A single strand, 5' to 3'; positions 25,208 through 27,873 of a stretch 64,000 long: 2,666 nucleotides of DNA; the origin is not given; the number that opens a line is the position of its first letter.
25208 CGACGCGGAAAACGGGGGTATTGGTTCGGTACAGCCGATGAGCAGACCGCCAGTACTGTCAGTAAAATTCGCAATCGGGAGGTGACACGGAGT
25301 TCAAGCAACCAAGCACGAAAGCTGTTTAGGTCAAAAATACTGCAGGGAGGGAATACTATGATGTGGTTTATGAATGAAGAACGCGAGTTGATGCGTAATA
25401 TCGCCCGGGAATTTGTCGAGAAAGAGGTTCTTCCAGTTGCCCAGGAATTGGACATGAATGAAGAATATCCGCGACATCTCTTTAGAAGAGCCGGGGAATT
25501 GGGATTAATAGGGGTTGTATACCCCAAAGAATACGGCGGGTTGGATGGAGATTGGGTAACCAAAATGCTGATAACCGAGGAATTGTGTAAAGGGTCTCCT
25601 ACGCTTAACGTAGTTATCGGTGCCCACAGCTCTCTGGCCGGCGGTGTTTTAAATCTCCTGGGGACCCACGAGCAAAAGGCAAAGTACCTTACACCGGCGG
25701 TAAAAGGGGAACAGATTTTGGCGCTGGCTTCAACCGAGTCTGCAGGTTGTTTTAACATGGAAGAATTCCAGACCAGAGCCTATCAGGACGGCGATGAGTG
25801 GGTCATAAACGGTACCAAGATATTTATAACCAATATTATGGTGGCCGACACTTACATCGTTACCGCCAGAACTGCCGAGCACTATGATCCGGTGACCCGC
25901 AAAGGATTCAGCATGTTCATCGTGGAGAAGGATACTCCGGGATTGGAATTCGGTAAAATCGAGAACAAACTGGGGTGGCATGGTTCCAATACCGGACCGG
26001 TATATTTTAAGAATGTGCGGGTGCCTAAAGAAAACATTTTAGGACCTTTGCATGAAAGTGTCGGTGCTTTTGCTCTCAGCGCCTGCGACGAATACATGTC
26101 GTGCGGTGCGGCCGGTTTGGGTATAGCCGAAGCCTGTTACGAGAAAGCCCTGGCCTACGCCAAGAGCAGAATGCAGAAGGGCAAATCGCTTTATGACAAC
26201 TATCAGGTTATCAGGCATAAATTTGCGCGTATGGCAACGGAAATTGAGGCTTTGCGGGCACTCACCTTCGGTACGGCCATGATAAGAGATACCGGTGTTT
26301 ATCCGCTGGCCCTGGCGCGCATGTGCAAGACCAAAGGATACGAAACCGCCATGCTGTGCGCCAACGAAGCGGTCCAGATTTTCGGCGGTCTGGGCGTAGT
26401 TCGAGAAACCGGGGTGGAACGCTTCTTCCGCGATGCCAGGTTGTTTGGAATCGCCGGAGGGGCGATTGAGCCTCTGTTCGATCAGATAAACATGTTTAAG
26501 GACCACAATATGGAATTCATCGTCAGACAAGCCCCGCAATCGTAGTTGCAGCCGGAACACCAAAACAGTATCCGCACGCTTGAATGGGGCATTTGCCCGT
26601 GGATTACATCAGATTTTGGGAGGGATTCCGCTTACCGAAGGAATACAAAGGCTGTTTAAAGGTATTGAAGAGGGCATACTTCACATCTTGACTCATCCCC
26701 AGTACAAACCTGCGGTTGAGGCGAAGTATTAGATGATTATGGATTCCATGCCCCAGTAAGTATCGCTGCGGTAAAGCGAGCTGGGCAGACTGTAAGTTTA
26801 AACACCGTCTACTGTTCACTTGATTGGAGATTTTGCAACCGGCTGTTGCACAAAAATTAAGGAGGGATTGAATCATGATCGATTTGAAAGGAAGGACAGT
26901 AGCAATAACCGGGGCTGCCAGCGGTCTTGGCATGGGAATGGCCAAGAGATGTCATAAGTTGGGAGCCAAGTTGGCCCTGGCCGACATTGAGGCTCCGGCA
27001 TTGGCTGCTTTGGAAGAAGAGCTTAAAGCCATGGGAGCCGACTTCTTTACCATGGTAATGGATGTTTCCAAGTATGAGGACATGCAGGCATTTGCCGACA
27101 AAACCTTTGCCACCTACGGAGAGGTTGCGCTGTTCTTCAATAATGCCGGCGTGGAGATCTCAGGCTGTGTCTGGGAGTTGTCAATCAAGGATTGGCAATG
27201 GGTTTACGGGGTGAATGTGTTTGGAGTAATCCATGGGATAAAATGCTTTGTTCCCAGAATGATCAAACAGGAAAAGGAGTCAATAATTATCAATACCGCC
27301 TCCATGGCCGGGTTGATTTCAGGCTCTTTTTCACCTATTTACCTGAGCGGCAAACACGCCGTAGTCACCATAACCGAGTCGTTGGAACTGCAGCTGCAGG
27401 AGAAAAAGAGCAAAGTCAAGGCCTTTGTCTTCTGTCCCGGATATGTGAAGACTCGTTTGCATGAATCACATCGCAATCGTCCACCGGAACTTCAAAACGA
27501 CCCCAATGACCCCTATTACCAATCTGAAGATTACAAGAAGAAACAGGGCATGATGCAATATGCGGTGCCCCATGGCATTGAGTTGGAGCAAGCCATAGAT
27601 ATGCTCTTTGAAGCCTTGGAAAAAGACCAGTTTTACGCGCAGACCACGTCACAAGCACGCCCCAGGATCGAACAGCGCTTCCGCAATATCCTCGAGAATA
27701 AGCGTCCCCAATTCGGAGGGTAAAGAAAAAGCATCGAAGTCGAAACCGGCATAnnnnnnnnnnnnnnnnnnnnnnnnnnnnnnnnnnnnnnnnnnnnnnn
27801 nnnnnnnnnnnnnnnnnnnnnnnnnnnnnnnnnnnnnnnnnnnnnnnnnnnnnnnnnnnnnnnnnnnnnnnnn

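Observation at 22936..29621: Sigma-54-controlled acyl-CoA dehydrogenase / SDR / EtfBA operon with no assignable substrate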

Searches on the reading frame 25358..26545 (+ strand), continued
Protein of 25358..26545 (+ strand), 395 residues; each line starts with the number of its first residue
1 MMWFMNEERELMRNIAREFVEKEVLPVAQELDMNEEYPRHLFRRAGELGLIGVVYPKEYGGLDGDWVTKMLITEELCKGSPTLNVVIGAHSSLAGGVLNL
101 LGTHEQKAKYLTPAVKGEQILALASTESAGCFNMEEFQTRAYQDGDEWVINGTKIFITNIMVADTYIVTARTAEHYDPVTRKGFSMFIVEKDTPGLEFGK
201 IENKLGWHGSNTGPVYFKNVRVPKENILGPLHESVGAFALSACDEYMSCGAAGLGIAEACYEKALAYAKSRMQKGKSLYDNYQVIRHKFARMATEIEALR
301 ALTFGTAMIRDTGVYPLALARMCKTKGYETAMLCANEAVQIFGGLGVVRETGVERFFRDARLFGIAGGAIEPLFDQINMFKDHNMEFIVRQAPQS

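Call 57: search_protein_families(library=ncbifam, proteins=[L006:12115-12921:+, L016:11228-12034:+, L016:12086-12850:+, L006:11232-12098:+, L006:8181-9947:+, L006:16375-17325:+, L005:14023-15315:+, L016:2195-4021:+], max_evalue=1e-20)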
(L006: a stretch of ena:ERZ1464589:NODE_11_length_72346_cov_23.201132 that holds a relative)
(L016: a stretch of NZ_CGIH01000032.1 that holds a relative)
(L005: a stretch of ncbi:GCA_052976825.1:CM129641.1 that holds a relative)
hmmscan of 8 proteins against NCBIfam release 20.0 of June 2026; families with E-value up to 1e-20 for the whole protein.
L006:12115-12921:+ (268 aa): 53 families (the best 25 are shown)
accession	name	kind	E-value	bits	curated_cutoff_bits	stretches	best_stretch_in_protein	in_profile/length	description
NF046063.1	oxepin_alt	equivalog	1.4e-47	162.3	300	1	14-263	4-253/254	oxepin-CoA hydrolase, alternative type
NF006699.0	PRK09245.1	subfamily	1.4e-46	159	354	1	10-267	3-265/266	crotonase/enoyl-CoA hydratase family protein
NF051848.1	EnCoAHydtEchA19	equivalog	4.2e-46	157.6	400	1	15-267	5-257/258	enoyl-CoA hydratase EchA19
TIGR02280.1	PaaB1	equivalog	4.2e-44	151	345.15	1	14-267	3-255/256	2-(1,2-epoxy-1,2-dihydrophenyl)acetyl-CoA isomerase PaaG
NF005700.0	PRK07511.1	subfamily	1.3e-43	149.5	274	1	15-265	8-258/260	enoyl-CoA hydratase family protein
NF050134.1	TdecoylIsomFabM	equivalog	5.5e-42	144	400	1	12-267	4-260/261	trans-2-decenoyl-ACP isomerase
NF005575.0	PRK07260.1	equivalog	3.1e-40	138.3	335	1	12-267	6-262/263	enoyl-CoA hydratase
NF004475.0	PRK05809.1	subfamily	3.4e-40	138.2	394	1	13-265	7-257/260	short-chain-enoyl-CoA hydratase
NF006100.0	PRK08252.1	subfamily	8.9e-40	136.9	282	1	11-267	4-253/254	crotonase/enoyl-CoA hydratase family protein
NF006109.0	PRK08260.1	subfamily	9e-40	136.8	320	1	12-266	6-276/296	enoyl-CoA hydratase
NF006007.0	PRK08138.1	subfamily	3.9e-39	134.6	355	1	9-267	7-260/261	enoyl-CoA hydratase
NF004794.0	PRK06142.1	equivalog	1.8e-38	132.8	308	1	11-267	7-272/273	crotonase/enoyl-CoA hydratase family protein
NF004840.0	PRK06190.1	equivalog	2.8e-38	132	253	1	9-252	3-243/260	enoyl-CoA hydratase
NF005802.0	PRK07657.1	equivalog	9.7e-38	130.2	363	1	11-267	5-259/260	enoyl-CoA hydratase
NF007239.0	PRK09674.1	equivalog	7.3e-37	127.2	371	1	14-267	8-256/257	2,3-dehydroadipyl-CoA hydratase PaaF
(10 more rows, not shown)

L016:11228-12034:+ (268 aa): 54 families (the best 25 are shown)
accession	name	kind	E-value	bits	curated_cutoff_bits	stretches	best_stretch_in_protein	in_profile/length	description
NF051848.1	EnCoAHydtEchA19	equivalog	3.2e-51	174.3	400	1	12-267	2-257/258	enoyl-CoA hydratase EchA19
NF046063.1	oxepin_alt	equivalog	4.8e-48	163.8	300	1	13-264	3-254/254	oxepin-CoA hydrolase, alternative type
NF006699.0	PRK09245.1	subfamily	2.4e-47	161.4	354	1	10-267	3-265/266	crotonase/enoyl-CoA hydratase family protein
NF004475.0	PRK05809.1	subfamily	9e-47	159.7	394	1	12-266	6-258/260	short-chain-enoyl-CoA hydratase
NF005700.0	PRK07511.1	subfamily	1.9e-44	152.2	274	1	13-266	6-259/260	enoyl-CoA hydratase family protein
NF050134.1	TdecoylIsomFabM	equivalog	1.2e-43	149.5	400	1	12-267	4-260/261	trans-2-decenoyl-ACP isomerase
NF006007.0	PRK08138.1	subfamily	8.2e-42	143.4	355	1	10-267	8-260/261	enoyl-CoA hydratase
NF005575.0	PRK07260.1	equivalog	1.5e-41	142.6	335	1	13-267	7-262/263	enoyl-CoA hydratase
TIGR02280.1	PaaB1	equivalog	3e-41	141.6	345.15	1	15-267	4-255/256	2-(1,2-epoxy-1,2-dihydrophenyl)acetyl-CoA isomerase PaaG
NF005864.0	PRK07799.1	equivalog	3.6e-41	141.1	316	1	12-267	10-265/266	crotonase/enoyl-CoA hydratase family protein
NF004840.0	PRK06190.1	equivalog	1.5e-40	139.4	253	1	9-240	3-231/260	enoyl-CoA hydratase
NF007239.0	PRK09674.1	equivalog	2.4e-40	138.7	371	1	14-267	8-256/257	2,3-dehydroadipyl-CoA hydratase PaaF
NF005802.0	PRK07657.1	equivalog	1e-39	136.7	363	1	16-267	10-259/260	enoyl-CoA hydratase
NF004634.0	PRK05980.1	equivalog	1.5e-39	136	375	1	11-266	4-261/263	crotonase/enoyl-CoA hydratase family protein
NF005803.0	PRK07658.1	equivalog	5.9e-39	134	313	1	11-267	3-256/257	enoyl-CoA hydratase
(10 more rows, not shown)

L016:12086-12850:+ (254 aa): 179 families (the best 25 are shown)
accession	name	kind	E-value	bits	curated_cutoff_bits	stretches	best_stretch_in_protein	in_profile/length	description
NF004818.0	PRK06172.1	equivalog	7.2e-75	251.6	336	1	5-252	4-251/253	SDR family oxidoreductase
NF005559.1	PRK07231.1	subfamily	8.7e-67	225.2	215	1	6-252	2-248/249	glucose 1-dehydrogenase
NF004198.0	PRK05653.1-3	equivalog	2.3e-66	223.8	296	1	5-252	4-247/248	3-oxoacyl-ACP reductase FabG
NF004791.0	PRK06138.1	equivalog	5.3e-66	222.5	312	1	5-253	2-251/252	SDR family oxidoreductase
NF009093.0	PRK12429.1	subfamily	3.5e-62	210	258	1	5-253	2-258/259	3-hydroxybutyrate dehydrogenase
NF005853.0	PRK07774.1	equivalog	9.2e-62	208.7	303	1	5-253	3-248/250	SDR family oxidoreductase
NF009466.0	PRK12826.1-2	subfamily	5.7e-61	206.1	222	1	8-251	3-244/248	3-oxoacyl-ACP reductase FabG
TIGR01830.1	3oxo_ACP_reduc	equivalog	3.9e-60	203.5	297.75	1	11-250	1-237/239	3-oxoacyl-[acyl-carrier-protein] reductase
NF005681.0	PRK07478.1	subfamily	1.2e-59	201.8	267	1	5-253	3-251/254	SDR family oxidoreductase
NF004713.0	PRK06057.1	equivalog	1.7e-59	201.4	404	1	5-251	6-249/257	3-oxoacyl-ACP reductase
TIGR01963.1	PHB_DH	subfamily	1.1e-56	192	307.05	1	9-253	2-254/255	3-hydroxybutyrate dehydrogenase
NF052558.1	MBtsdlDhBudC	equivalog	1.6e-56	191.7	270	1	7-252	2-242/250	meso-2,3-butanediol dehydrogenase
NF053701.1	CsHdxCHCADhChcB2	equivalog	2.2e-56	191.1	350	1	6-252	1-243/245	cis-4-hydroxycyclohexanecarboxylate dehydrogenase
NF006366.0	PRK08589.1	equivalog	2.4e-56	191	386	1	5-251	3-252/272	SDR family oxidoreductase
NF005067.0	PRK06484.1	equivalog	2.6e-56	191.3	713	1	5-254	6-254/524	short chain dehydrogenase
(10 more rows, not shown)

L006:11232-12098:+ (288 aa): 43 families (the best 25 are shown)
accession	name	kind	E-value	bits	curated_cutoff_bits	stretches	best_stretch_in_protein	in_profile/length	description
NF004843.0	PRK06194.1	equivalog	3.3e-63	213.8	308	1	1-285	1-277/295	hypothetical protein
NF004196.0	PRK05650.1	equivalog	1.6e-45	155.3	297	1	7-266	3-238/272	SDR family oxidoreductase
NF005881.0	PRK07832.1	equivalog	2.1e-37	128.8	296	1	3-262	6-247/287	SDR family oxidoreductase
NF004514.1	PRK05855.1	equivalog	1.6e-36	126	455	1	3-206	310-506/578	SDR family oxidoreductase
NF005878.0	PRK07825.1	subfamily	1.2e-34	119.9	287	1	3-204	6-195/278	short chain dehydrogenase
NF004529.0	PRK05876.1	equivalog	2.6e-33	115.7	338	1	1-202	1-195/275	short chain dehydrogenase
NF004526.0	PRK05872.1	subfamily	9.4e-33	113.6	276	1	2-201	6-195/297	short-chain dehydrogenase/reductase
NF009093.0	PRK12429.1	subfamily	1.3e-31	109.8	258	1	5-202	4-193/259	3-hydroxybutyrate dehydrogenase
TIGR01963.1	PHB_DH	subfamily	2e-30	105.9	307.05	1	7-202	2-189/255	3-hydroxybutyrate dehydrogenase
NF004825.0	PRK06181.1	equivalog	2.5e-30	105.6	215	1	1-204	1-196/268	SDR family oxidoreductase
NF009931.0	PRK13394.1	subfamily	4.1e-30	105.1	340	1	4-202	5-196/262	3-hydroxybutyrate dehydrogenase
NF045814.1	HdxpentlteDhPtlF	equivalog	1.1e-29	103.9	450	1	11-201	1-186/247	1-deoxy-11-beta-hydroxypentalenate dehydrogenase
NF004791.0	PRK06138.1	equivalog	3.4e-29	101.9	312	1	5-209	4-199/252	SDR family oxidoreductase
NF052558.1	MBtsdlDhBudC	equivalog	1.2e-28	100.3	270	1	4-202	1-188/250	meso-2,3-butanediol dehydrogenase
NF005559.1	PRK07231.1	subfamily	1.4e-27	96.7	215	1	4-202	2-192/249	glucose 1-dehydrogenase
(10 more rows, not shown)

L006:8181-9947:+ (588 aa): 1 family
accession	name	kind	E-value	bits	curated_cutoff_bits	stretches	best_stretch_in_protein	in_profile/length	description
NF010584.0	PRK13977.1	equivalog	1.5e-221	736.8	567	1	5-569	9-573/577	oleate hydratase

L006:16375-17325:+ (316 aa): 0 families

L005:14023-15315:+ (430 aa): 4 families
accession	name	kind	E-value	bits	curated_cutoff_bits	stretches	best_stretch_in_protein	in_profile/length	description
NF007542.0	PRK10157.1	subfamily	1.6e-116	389.5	610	1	5-429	4-427/428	FAD-dependent oxidoreductase FixC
NF007450.0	PRK10015.1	subfamily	6.7e-113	377.6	466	1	4-428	3-427/429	FAD-dependent oxidoreductase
TIGR02032.1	GG-red-SF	subfamily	1.9e-34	119.7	158.8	1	7-334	1-297/297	geranylgeranyl reductase family protein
TIGR02023.1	BchP-ChlP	subfamily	9.2e-21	74.3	343.3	0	8-342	2-306/388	geranylgeranyl diphosphate reductase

L016:2195-4021:+ (608 aa): 45 families (the best 25 are shown)
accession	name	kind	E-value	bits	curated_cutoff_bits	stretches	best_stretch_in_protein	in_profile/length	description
NF006134.1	PRK08279.1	equivalog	4.8e-217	722.3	625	1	19-606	24-603/605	long-chain-acyl-CoA synthetase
NF038342.1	FACL_FadD6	exception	5.8e-146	487.2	975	1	38-603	39-580/584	long-chain-acyl-CoA synthetase FadD6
NF004808.0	PRK06155.1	equivalog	1.5e-80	271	722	1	40-571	22-523/542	ATP-dependent acyl-CoA ligase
NF004837.0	PRK06187.1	subfamily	1.3e-64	218.4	476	1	36-569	5-521/531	long-chain-fatty-acid--CoA ligase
NF005947.1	PRK08008.1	equivalog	1.4e-60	205.4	651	1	43-566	11-517/518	crotonobetaine/carnitine-CoA ligase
NF052587.1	SterCoASynCasI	equivalog_domain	4e-56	190.6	900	1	73-571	36-509/550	steroid-22-oyl-CoA synthetase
NF009927.1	PRK13388.1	exception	3.1e-50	171.1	800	1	49-590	10-520/523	fatty-acid--CoA ligase FadD1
NF005898.0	PRK07868.1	equivalog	5.5e-50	170.1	925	1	32-603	440-987/994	acyl-CoA synthetase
NF005897.1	PRK07867.1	exception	7.8e-49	166.7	850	1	58-572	18-487/496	long-chain-fatty-acid--CoA ligase FadD17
NF006182.0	PRK08316.1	subfamily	7.6e-48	163.3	663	1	39-569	11-516/523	fatty acyl-CoA synthetase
NF006181.0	PRK08314.1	subfamily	2.6e-42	144.8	705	1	28-569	14-553/563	long-chain-fatty-acid--CoA ligase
NF004814.0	PRK06164.1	equivalog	6.4e-41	140.5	677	1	37-568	8-528/540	acyl-CoA synthetase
NF005863.0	PRK07798.1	subfamily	7e-38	130.5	543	1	40-558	5-519/540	acyl-CoA synthetase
TIGR03098.1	ligase_PEP_1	hypoth_equivalog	1.4e-37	129.3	592.35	1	41-563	2-511/517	acyl-CoA ligase (AMP-forming), exosortase A system-associated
NF004822.0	PRK06178.1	equivalog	2.8e-36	125.3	782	1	40-301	38-309/571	acyl-CoA synthetase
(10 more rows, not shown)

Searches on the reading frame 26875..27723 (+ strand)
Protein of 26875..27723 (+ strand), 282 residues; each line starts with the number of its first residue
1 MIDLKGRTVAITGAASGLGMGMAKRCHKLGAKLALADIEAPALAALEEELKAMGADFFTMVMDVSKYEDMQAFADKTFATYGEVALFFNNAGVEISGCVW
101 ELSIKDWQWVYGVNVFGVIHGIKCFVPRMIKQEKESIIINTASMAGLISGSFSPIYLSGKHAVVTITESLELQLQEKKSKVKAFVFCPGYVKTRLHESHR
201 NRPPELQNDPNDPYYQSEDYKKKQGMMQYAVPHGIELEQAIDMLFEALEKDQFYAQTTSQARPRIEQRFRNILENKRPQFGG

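Call 9: search_protein_families(library=pfam, proteins=[window:26875-27723:+])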
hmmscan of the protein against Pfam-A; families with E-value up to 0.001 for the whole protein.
window:26875-27723:+ (282 aa): 3 families
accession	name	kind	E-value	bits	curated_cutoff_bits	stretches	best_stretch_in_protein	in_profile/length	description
PF00106.31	adh_short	-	2.7e-44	151.4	26.6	1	8-200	2-191/195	short chain dehydrogenase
PF13561.12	adh_short_C2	-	1.3e-29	103.9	27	1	13-202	1-187/236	Enoyl-(Acyl carrier protein) reductase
PF08659.16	KR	-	1.2e-06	29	22.6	1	8-150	2-143/180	KR domain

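Call 10: search_protein_families(library=ncbifam, proteins=[window:26875-27723:+])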
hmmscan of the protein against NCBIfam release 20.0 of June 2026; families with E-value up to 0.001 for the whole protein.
window:26875-27723:+ (282 aa): 212 families (the best 25 are shown)
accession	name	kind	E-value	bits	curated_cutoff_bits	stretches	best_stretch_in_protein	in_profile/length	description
NF004843.0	PRK06194.1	equivalog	7.2e-86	288.2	308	1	1-278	1-275/295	hypothetical protein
NF004196.0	PRK05650.1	equivalog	5.6e-52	176.5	297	1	8-208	4-201/272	SDR family oxidoreductase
NF005881.0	PRK07832.1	equivalog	7.6e-41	140.2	296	1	3-198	6-200/287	SDR family oxidoreductase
NF045814.1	HdxpentlteDhPtlF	equivalog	1.7e-39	136.1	450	1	11-196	1-186/247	1-deoxy-11-beta-hydroxypentalenate dehydrogenase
NF004514.1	PRK05855.1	equivalog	9.6e-39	133.4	455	1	4-200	311-505/578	SDR family oxidoreductase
NF009093.0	PRK12429.1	subfamily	3.6e-38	131.3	258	1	4-197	3-193/259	3-hydroxybutyrate dehydrogenase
NF004529.0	PRK05876.1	equivalog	1.7e-37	129.4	338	1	4-201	4-200/275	short chain dehydrogenase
NF052558.1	MBtsdlDhBudC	equivalog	8.8e-36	123.7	270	1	5-200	2-191/250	meso-2,3-butanediol dehydrogenase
NF005559.1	PRK07231.1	subfamily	1.9e-35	122.5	215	1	4-201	2-196/249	glucose 1-dehydrogenase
NF004818.0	PRK06172.1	equivalog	4.9e-35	121.1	336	1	3-204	4-203/253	SDR family oxidoreductase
TIGR01963.1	PHB_DH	subfamily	5.8e-35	120.8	307.05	1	7-197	2-189/255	3-hydroxybutyrate dehydrogenase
TIGR02415.1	23BDH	subfamily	1.6e-34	119.5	304.35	1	8-210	2-202/254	acetoin reductase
NF004791.0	PRK06138.1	equivalog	1.9e-34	119.1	312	1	3-202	2-197/252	SDR family oxidoreductase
NF009931.0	PRK13394.1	subfamily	1e-33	116.9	340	1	1-197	2-196/262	3-hydroxybutyrate dehydrogenase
NF005878.0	PRK07825.1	subfamily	1.5e-33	116.4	287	1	2-196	5-192/278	short chain dehydrogenase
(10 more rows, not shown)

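Call 29: search_solved_structures(query=window:26875-27723:+, max_evalue=1e-15)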
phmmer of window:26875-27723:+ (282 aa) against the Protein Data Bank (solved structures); distinct sequences matched with E-value up to 1e-15: 108 (the best 60 are shown).
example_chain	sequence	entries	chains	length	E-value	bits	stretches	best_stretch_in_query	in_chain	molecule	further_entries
5ig2_A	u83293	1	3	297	1.2e-52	182.1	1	1-272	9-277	Short-chain dehydrogenase/reductase SDR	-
4yae_A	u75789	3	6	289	5.5e-37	130.7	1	3-275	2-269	C alpha-dehydrogenase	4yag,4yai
3ioy_A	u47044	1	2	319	9.1e-36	126.7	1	3-209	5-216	Short-chain dehydrogenase/reductase SDR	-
3tjr_A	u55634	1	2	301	4.1e-33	118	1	5-197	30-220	short chain dehydrogenase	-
4y98_A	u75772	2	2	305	3.2e-31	111.8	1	3-278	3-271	C alpha-dehydrogenase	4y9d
2et6_A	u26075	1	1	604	1.2e-27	100.1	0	2-188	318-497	(3R)-hydroxyacyl-CoA dehydrogenase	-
4fn4_A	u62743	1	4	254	3.9e-27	98.4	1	4-205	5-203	Short chain dehydrogenase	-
4ya6_A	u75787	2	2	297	6.5e-27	97.7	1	1-255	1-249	C alpha-dehydrogenase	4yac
6d9y_A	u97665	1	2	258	6.4e-26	94.4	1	2-200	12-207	Short-chain dehydrogenase/reductase SDR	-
5x8h_A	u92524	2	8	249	7.2e-25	91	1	6-200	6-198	Short-chain dehydrogenase reductase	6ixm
4trr_A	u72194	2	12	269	1.1e-24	90.4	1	2-197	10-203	Putative D-beta-hydroxybutyrate dehydrogenase | 3-hydroxybutyrate dehydrogenase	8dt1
2q2q_A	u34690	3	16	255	1.4e-23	86.7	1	4-232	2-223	Beta-D-hydroxybutyrate dehydrogenase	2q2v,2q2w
5h5x_A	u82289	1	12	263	7.1e-23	84.4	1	3-196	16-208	Putative oxidoreductase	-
1wmb_A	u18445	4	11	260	3e-22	82.4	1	4-233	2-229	D(-)-3-hydroxybutyrate dehydrogenase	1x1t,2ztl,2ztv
7djs_A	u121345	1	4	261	5.9e-22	81.4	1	4-196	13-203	SDR family oxidoreductase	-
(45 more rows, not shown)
